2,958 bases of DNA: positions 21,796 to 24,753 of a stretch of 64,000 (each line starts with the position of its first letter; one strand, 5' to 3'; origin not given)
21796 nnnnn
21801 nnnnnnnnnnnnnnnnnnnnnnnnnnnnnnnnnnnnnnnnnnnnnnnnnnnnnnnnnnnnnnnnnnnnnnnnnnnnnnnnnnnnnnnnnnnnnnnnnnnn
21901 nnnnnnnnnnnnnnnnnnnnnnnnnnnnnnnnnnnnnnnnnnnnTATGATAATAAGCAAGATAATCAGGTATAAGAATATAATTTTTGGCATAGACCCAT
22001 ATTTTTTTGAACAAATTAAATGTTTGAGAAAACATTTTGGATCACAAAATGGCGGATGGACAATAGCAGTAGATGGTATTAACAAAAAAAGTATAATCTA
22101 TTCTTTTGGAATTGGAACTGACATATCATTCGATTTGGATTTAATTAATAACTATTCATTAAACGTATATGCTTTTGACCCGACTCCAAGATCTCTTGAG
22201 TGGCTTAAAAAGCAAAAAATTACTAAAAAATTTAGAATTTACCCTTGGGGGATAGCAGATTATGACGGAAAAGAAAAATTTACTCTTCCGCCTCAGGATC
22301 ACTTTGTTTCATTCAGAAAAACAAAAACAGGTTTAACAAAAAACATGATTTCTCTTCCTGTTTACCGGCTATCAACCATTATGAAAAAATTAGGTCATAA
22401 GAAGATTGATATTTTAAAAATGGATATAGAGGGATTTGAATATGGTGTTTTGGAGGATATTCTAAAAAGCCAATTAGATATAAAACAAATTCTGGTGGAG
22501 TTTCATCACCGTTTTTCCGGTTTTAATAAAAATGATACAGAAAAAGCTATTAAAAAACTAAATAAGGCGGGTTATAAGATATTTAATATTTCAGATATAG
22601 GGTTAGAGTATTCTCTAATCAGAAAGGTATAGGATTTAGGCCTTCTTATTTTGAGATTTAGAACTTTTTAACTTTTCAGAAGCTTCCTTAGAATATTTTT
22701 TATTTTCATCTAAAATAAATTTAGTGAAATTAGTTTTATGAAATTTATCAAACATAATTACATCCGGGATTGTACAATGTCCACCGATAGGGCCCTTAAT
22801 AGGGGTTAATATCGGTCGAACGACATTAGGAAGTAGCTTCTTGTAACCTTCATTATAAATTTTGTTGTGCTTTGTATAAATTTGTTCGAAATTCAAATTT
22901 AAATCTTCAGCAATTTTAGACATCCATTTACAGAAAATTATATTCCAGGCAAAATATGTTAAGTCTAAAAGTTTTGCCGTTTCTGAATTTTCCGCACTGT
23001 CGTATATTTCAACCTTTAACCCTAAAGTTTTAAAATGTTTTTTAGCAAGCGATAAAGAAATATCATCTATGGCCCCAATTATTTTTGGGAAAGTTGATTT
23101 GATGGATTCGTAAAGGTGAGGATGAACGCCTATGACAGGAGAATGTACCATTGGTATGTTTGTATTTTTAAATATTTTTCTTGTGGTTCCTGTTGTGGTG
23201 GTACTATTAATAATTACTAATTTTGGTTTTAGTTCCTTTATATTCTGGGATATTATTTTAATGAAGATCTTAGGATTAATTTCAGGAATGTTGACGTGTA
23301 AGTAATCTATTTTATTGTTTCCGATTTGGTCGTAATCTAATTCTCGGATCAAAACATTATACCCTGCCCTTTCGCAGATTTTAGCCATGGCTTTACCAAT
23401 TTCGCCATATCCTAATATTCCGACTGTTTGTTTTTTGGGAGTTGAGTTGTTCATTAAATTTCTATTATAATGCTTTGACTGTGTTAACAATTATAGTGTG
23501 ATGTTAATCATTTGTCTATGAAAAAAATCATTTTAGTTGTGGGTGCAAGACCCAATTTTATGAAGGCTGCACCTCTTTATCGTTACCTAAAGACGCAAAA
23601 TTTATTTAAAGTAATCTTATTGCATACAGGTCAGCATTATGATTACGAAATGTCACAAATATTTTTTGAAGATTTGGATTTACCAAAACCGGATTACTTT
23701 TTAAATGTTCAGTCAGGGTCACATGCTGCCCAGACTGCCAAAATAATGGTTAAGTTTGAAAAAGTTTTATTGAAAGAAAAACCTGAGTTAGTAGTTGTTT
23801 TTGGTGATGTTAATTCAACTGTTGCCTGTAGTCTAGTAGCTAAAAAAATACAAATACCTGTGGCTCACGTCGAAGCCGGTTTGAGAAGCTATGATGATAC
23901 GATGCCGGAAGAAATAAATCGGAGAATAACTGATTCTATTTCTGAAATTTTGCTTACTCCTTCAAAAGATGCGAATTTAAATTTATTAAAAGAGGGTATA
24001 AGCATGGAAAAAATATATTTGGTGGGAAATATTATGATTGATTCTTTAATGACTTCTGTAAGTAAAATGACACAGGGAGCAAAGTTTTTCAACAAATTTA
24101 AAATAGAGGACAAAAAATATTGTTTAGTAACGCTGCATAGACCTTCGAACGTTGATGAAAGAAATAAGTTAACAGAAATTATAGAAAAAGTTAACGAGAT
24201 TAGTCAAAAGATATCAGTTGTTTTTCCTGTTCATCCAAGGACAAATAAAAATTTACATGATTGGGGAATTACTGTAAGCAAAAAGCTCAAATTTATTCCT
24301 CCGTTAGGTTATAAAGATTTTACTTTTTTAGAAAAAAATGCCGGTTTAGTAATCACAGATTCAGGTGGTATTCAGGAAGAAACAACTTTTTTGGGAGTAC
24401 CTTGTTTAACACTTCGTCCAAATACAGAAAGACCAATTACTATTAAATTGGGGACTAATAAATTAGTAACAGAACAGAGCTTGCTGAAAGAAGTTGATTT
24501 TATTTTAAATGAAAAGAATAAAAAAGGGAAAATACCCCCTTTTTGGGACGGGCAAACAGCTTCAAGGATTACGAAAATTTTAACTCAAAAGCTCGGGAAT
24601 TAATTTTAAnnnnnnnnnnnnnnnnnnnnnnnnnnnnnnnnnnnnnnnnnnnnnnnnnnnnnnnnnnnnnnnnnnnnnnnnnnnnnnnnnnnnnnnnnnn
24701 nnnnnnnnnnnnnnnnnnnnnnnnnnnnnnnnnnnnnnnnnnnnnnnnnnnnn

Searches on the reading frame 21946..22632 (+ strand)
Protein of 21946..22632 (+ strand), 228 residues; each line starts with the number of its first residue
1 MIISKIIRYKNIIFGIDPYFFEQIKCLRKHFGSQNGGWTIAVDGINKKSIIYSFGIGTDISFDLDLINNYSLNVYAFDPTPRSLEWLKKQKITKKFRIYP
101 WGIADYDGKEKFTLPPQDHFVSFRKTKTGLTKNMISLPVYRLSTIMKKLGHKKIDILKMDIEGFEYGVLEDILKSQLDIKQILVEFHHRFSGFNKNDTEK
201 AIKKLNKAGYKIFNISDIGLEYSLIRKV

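Call 17: search_protein_families(library=pfam, proteins=[window:21946-22632:+], max_evalue=0.001)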
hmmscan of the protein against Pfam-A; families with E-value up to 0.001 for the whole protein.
window:21946-22632:+ (228 aa): 2 families
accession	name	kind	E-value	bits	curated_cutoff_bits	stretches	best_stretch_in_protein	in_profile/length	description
PF05050.19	Methyltransf_21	-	5.5e-17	62.9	22.7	1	70-212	22-173/173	Methyltransferase FkbM domain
PF13383.12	Methyltransf_22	-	1.3e-09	38.4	22.4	1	45-214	81-235/252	Methyltransferase domain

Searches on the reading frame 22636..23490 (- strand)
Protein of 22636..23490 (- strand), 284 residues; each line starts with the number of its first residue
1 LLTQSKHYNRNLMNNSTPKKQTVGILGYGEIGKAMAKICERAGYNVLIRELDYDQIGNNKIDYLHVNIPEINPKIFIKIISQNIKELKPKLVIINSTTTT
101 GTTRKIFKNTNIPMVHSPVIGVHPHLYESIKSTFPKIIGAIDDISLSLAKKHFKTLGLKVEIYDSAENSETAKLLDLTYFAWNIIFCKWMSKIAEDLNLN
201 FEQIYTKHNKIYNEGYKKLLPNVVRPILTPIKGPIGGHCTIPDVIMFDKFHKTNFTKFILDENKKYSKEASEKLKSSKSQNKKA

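Call 17: search_protein_families(library=pfam, proteins=[window:22636-23490:-], max_evalue=0.001)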
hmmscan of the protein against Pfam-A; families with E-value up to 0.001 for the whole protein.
window:22636-23490:- (284 aa): 2 families
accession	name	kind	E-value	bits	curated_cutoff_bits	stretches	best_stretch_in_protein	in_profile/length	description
PF02826.25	2-Hacid_dh_C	-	4.2e-07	30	25.1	1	7-50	22-66/178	D-isomer specific 2-hydroxyacid dehydrogenase, NAD binding domain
PF00984.24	UDPG_MGDP_dh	-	0.00036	21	25.4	0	168-249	2-73/94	UDP-glucose/GDP-mannose dehydrogenase family, central domain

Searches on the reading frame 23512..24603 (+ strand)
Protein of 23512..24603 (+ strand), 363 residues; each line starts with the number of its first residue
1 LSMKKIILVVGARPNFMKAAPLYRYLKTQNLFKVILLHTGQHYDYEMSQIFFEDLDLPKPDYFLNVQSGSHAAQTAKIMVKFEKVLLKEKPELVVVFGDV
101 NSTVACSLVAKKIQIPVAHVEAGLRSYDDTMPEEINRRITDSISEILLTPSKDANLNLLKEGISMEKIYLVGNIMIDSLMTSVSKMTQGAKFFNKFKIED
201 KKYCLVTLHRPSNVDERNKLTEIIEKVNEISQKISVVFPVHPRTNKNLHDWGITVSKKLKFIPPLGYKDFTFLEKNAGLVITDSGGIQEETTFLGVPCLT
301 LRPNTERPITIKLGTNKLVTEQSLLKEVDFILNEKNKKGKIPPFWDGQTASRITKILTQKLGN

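Call 17: search_protein_families(library=pfam, proteins=[window:23512-24603:+], max_evalue=0.001)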
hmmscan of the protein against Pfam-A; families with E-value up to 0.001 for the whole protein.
window:23512-24603:+ (363 aa): 1 family
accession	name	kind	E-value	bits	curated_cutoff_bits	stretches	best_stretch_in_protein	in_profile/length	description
PF02350.25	Epimerase_2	-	2.1e-110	369.3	30.6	1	26-357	3-346/347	UDP-N-acetylglucosamine 2-epimerase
